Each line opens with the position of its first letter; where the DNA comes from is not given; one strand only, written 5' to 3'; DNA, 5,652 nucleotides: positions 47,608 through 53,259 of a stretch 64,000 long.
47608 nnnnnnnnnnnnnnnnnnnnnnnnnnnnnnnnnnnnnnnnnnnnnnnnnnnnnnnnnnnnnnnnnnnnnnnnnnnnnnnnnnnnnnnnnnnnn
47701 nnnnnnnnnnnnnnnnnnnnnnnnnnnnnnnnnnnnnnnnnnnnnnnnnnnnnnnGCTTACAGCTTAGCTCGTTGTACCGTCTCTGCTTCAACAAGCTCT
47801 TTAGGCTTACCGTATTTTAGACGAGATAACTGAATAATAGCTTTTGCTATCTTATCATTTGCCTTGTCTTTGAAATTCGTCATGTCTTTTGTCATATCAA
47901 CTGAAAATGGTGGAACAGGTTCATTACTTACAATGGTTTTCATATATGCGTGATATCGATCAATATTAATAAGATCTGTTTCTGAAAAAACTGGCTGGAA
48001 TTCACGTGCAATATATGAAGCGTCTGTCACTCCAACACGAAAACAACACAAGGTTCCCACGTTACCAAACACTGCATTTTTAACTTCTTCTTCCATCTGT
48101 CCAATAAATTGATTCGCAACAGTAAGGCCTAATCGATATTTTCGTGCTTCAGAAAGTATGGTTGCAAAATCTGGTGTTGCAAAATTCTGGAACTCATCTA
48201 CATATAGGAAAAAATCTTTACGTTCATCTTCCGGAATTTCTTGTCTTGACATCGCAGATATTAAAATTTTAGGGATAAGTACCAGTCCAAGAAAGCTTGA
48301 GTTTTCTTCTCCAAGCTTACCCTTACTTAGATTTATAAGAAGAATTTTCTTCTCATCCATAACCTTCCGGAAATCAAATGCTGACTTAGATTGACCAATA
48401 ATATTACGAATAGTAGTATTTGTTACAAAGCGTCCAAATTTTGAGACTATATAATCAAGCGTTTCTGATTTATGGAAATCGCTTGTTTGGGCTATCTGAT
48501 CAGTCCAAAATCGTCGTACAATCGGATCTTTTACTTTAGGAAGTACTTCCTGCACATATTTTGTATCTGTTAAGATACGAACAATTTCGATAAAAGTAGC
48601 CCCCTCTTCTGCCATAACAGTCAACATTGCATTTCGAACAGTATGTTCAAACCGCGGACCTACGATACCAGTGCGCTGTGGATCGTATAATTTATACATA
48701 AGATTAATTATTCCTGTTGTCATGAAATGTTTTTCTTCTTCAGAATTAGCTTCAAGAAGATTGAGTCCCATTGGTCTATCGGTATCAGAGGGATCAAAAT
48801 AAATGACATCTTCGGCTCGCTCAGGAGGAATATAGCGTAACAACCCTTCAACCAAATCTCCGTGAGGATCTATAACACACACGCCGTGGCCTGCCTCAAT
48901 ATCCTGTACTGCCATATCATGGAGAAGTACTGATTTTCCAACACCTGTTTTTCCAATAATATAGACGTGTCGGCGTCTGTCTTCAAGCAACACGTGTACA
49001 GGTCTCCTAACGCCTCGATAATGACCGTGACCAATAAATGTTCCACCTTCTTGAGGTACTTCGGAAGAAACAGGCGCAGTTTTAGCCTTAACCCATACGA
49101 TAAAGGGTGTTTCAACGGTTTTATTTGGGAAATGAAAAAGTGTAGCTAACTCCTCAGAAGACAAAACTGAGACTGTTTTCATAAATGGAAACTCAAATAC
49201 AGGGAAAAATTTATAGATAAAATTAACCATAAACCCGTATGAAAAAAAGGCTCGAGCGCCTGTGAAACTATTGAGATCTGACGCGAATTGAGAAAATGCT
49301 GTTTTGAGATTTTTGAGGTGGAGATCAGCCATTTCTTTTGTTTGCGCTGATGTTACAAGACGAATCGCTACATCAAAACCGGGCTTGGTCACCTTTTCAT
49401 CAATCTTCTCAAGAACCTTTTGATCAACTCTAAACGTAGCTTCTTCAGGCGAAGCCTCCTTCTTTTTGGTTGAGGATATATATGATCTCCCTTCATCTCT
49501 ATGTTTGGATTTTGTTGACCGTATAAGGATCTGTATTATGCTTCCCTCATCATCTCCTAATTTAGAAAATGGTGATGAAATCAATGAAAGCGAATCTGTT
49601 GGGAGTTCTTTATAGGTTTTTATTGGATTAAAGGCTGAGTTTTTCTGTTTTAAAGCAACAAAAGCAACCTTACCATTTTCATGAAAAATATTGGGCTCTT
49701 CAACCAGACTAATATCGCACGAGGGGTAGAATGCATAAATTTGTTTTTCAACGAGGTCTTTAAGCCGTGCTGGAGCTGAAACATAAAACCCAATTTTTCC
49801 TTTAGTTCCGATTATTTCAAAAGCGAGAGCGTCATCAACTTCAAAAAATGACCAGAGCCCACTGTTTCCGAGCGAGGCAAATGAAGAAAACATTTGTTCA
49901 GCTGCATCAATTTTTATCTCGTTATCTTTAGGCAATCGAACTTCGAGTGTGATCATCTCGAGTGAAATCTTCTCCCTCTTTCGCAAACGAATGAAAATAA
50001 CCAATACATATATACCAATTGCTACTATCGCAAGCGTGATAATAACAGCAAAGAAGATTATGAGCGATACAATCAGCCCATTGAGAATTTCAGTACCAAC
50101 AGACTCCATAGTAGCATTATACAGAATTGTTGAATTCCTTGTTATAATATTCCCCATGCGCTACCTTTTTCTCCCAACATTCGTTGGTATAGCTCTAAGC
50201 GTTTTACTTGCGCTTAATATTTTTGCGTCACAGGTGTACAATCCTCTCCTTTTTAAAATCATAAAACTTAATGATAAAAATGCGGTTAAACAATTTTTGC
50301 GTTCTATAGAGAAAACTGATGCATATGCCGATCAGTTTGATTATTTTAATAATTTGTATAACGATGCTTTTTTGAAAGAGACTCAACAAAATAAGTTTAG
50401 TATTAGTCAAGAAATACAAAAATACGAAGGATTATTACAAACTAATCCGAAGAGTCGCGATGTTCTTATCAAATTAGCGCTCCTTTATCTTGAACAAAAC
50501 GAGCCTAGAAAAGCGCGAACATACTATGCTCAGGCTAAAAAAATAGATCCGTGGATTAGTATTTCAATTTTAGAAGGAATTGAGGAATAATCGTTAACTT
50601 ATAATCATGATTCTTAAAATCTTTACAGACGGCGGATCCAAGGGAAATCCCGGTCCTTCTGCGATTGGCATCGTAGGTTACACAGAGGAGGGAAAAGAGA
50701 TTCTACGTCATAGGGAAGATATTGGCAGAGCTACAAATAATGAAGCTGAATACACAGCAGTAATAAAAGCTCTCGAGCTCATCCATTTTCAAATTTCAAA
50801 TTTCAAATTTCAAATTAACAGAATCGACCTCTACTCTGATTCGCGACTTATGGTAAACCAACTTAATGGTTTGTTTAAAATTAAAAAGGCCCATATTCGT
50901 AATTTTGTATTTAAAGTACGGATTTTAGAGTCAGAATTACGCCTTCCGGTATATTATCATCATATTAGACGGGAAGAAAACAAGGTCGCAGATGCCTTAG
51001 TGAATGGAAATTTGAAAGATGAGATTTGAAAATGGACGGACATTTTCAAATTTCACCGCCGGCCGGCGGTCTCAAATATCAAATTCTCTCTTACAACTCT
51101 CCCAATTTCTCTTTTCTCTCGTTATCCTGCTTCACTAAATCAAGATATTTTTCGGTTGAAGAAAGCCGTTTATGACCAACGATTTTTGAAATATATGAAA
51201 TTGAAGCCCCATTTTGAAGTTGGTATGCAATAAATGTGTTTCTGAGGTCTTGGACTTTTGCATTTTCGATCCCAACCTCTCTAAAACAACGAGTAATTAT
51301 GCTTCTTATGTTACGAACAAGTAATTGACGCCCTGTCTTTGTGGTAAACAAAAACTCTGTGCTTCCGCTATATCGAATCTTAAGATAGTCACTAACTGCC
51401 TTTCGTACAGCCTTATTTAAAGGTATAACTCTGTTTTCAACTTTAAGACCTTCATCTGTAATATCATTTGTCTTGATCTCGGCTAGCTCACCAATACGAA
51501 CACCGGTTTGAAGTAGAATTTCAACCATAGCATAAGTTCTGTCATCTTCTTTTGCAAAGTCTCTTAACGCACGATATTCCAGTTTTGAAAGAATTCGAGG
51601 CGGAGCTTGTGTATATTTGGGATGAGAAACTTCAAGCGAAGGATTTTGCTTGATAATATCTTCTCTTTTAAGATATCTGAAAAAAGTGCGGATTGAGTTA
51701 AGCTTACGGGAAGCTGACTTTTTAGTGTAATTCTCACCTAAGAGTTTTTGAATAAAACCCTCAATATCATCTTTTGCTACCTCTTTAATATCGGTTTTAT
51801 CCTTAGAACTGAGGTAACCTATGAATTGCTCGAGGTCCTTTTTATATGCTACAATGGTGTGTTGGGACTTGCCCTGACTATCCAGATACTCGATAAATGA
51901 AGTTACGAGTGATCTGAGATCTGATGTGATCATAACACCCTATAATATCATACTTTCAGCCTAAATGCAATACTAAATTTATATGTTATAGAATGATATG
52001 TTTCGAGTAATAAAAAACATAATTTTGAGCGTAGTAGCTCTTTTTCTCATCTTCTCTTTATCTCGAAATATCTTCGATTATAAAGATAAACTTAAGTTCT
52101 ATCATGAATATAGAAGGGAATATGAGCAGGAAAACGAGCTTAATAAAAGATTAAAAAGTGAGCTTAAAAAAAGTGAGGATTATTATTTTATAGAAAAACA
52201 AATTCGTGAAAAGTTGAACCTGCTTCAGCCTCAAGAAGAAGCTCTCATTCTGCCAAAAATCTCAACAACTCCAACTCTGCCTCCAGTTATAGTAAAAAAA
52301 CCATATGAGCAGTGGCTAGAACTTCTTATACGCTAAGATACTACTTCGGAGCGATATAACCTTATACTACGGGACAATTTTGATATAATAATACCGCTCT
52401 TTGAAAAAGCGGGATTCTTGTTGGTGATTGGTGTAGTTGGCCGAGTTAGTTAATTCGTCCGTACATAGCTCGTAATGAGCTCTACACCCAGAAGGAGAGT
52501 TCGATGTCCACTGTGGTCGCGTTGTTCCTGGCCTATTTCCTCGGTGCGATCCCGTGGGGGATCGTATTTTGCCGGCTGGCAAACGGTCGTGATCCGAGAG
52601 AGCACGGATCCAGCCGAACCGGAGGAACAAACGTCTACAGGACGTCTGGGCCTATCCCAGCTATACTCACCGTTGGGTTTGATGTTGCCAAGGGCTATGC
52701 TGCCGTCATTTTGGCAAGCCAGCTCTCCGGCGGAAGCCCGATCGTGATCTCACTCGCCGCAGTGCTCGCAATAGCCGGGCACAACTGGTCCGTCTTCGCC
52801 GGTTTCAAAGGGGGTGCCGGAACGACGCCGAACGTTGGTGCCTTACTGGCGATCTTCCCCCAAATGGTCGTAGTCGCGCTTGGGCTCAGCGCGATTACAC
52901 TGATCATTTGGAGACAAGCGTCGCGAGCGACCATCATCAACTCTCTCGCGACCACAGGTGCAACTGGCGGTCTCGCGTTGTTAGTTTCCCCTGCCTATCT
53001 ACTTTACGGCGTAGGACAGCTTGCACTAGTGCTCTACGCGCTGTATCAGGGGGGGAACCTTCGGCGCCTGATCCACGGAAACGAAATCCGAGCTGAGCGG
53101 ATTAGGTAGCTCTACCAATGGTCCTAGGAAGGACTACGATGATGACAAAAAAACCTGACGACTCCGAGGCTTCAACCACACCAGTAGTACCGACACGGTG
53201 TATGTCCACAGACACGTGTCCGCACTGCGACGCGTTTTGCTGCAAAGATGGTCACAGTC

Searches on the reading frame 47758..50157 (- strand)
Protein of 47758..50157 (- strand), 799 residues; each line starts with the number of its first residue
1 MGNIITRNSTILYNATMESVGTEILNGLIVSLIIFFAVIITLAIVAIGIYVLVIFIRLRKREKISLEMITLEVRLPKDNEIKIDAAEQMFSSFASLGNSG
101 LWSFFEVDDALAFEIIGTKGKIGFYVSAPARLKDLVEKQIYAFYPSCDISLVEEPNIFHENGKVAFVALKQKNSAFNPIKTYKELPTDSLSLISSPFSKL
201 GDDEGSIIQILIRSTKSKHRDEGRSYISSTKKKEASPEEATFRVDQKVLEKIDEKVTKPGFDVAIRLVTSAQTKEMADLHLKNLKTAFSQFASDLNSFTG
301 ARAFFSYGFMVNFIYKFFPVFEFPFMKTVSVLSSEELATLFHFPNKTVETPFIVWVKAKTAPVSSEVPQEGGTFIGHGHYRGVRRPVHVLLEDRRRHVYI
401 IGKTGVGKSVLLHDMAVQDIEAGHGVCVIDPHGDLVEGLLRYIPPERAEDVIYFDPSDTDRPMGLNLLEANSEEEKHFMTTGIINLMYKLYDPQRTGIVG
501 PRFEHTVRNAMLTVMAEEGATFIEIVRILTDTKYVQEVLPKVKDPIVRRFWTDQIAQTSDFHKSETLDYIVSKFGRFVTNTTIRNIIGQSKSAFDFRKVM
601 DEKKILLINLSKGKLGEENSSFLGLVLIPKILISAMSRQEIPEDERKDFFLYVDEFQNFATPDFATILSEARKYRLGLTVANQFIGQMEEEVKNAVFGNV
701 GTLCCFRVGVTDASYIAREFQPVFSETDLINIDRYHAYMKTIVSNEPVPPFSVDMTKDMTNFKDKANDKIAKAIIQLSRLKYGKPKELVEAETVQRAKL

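Call 3: search_protein_families(library=pfam, proteins=[window:47758-50157:-], max_evalue=0.1)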
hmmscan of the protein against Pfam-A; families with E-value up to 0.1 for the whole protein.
window:47758-50157:- (799 aa): 9 families
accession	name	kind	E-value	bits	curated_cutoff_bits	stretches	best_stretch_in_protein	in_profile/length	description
PF01935.23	DUF87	-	5.5e-07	30.3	23.2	1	395-479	23-101/220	Helicase HerA, central domain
PF02534.20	T4SS-DNA_transf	-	6.1e-07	29.1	20.1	1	579-691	238-347/468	Type IV secretory system Conjugative DNA transfer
PF10412.15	TrwB_AAD_bind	-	4.5e-06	26.3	20.5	1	394-690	14-288/387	Type IV secretion-system coupling protein DNA-binding domain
PF12696.13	TraG-D_C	-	0.00014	22.2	22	1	651-709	4-67/126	TraM recognition site of TraD and TraG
PF05872.18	HerA_C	-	0.0053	15.9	22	1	386-436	12-62/502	Helicase HerA-like C-terminal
PF20720.3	nSTAND3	-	0.0068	16.6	27.2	1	394-455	16-72/155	Novel STAND NTPase 3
PF25199.1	nSTAND_NTPase5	-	0.015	15.6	34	1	392-468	38-116/145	Novel STAND NTPase 5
PF13401.12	AAA_22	-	0.022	15.5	27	0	394-421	4-31/130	AAA domain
PF13191.12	AAA_16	-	0.026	15.5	32.6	1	392-427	21-55/167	AAA ATPase domain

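Call 4: search_protein_families(library=ncbifam, proteins=[window:47758-50157:-], max_evalue=0.1)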
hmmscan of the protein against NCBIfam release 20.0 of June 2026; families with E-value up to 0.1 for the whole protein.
window:47758-50157:- (799 aa): 16 families
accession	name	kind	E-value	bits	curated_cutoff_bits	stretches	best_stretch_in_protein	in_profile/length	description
TIGR03743.1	SXT_TraD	subfamily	1.8e-14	53.2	366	2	350-434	132-214/636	conjugative transfer system coupling protein TraD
TIGR03754.1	conj_TOL_TraD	equivalog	3e-10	39.3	647.55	1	357-435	144-220/643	type IV conjugative transfer system coupling protein TraD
NF045973.1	conju_CD1115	equivalog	1.1e-09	37.7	250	1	387-709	16-358/442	VirD4-like conjugal transfer protein, CD1115 family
NF053655.1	CedD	equivalog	6e-07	28.5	600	1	362-534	188-340/527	DNA-translocating ATPase CedD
NF041447.1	TrbC_conju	equivalog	0.00037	19.1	800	1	367-431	101-165/685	F-type conjugative transfer protein TrbC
TIGR00929.1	VirB4_CagE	subfamily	0.0013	17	643.1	1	397-736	439-728/792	VirB4 family type IV secretion/conjugal transfer ATPase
NF033849.1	ser_rich_anae_1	subfamily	0.0034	14.8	650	1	328-519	691-884/1163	serine-rich protein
NF006486.0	PRK08903.1-6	equivalog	0.017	14.7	307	1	387-430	28-71/222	DnaA regulatory inactivator Hda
TIGR03167.1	tRNA_sel_U_synt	equivalog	0.018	14.5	219.75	1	378-418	107-150/311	tRNA 2-selenouridine(34) synthase MnmH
NF040819.1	helicase_HerA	equivalog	0.026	13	970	0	395-437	156-199/561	DNA double-strand break repair helicase HerA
TIGR03783.1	Bac_Flav_CT_G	subfamily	0.026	12.4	261.55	1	396-468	439-510/829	TraG family conjugative transposon ATPase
TIGR02746.1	TraC-F-type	equivalog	0.027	12.4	567.05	1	399-430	434-465/800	type IV secretion system protein TraC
TIGR03420.1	DnaA_homol_Hda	equivalog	0.029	13.9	194.8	1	390-430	33-73/226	DnaA regulatory inactivator Hda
NF001319.0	PRK00258.3-3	equivalog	0.043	12.8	252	1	367-412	93-139/279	shikimate dehydrogenase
TIGR04561.1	membra_charge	hypoth_equivalog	0.049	13.8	30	0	27-61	9-43/82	TIGR04561 family membrane protein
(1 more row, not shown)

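Call 58: search_solved_structures(query=window:47758-50157:-, max_evalue=0.01, show_alignments=0)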
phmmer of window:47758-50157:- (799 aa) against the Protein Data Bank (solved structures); distinct sequences matched with E-value up to 0.01: 2.
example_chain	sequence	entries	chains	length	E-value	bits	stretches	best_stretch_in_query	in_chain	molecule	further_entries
1gl6_A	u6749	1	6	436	0.00013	23.7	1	394-437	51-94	ATPASE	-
1e9r_A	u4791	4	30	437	0.00013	23.7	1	394-437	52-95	CONJUGAL TRANSFER PROTEIN TRWB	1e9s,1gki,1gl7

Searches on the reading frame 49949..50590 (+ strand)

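Call 33: search_protein_families(library=pfam, proteins=[window:49949-50590:+], max_evalue=0.001)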
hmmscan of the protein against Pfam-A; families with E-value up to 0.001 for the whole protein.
window:49949-50590:+ (213 aa): 3 families
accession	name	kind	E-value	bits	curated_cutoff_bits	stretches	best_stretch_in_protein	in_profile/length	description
PF14559.12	TPR_19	-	6.8e-05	23.5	25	1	157-201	12-56/68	Tetratricopeptide repeat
PF07719.23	TPR_2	-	9.6e-05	22.7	27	1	172-201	3-32/34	Tetratricopeptide repeat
PF00515.34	TPR_1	-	0.00069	19.8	27.8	0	172-201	3-32/34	Tetratricopeptide repeat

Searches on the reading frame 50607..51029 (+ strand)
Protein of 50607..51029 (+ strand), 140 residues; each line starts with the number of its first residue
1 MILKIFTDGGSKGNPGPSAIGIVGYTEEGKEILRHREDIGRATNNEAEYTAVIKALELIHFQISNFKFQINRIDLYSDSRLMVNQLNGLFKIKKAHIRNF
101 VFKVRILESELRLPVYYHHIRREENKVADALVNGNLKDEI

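Call 33: search_protein_families(library=pfam, proteins=[window:50607-51029:+], max_evalue=0.001)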
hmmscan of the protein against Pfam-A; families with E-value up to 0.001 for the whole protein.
window:50607-51029:+ (140 aa): 2 families
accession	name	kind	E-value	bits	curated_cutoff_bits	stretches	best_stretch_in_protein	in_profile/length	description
PF13456.12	RVT_3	-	1.1e-14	54.9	21.6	1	7-133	2-121/123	Reverse transcriptase-like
PF00075.30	RNase_H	-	1.7e-13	51.4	25.8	1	4-98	5-88/141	RNase H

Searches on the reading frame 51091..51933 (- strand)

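Call 33: search_protein_families(library=pfam, proteins=[window:51091-51933:-], max_evalue=0.001)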
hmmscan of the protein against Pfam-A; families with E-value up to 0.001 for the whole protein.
window:51091-51933:- (280 aa): 4 families
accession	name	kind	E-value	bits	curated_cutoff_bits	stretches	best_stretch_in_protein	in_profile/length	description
PF00589.27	Phage_integrase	-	6e-23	81.9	27.1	1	115-267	3-169/172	Phage integrase family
PF02899.23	Phage_int_SAM_1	-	1.9e-19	70.2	22.3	1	11-91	2-82/83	Phage integrase, N-terminal SAM-like domain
PF13495.12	Phage_int_SAM_4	-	1e-10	42.3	27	1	10-93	2-83/85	Phage integrase, N-terminal SAM-like domain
PF13102.12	Phage_int_SAM_5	-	6.3e-06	26.9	22.3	1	9-98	5-92/98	Phage integrase SAM-like domain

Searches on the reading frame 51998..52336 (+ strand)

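Call 33: search_protein_families(library=pfam, proteins=[window:51998-52336:+], max_evalue=0.001)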
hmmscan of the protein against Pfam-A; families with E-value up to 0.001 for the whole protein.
window:51998-52336:+ (112 aa): 1 family
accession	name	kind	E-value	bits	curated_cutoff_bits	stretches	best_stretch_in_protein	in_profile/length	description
PF04977.20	DivIC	-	6.6e-08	32.7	28.9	1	12-86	3-78/80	Septum formation initiator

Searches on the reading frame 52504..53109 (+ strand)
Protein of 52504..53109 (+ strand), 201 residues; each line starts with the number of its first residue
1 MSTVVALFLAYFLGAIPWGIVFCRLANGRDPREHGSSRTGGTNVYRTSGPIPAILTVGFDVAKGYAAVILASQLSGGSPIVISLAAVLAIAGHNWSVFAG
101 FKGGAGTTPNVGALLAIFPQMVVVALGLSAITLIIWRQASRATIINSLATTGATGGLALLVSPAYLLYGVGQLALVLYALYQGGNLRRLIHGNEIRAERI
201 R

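Call 33: search_protein_families(library=pfam, proteins=[window:52504-53109:+], max_evalue=0.001)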
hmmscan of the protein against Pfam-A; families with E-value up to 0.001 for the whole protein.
window:52504-53109:+ (201 aa): 1 family
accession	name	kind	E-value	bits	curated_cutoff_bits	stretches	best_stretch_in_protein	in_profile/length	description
PF02660.20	G3P_acyltransf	-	1.2e-32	113.7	24.1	1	9-177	1-154/164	Glycerol-3-phosphate acyltransferase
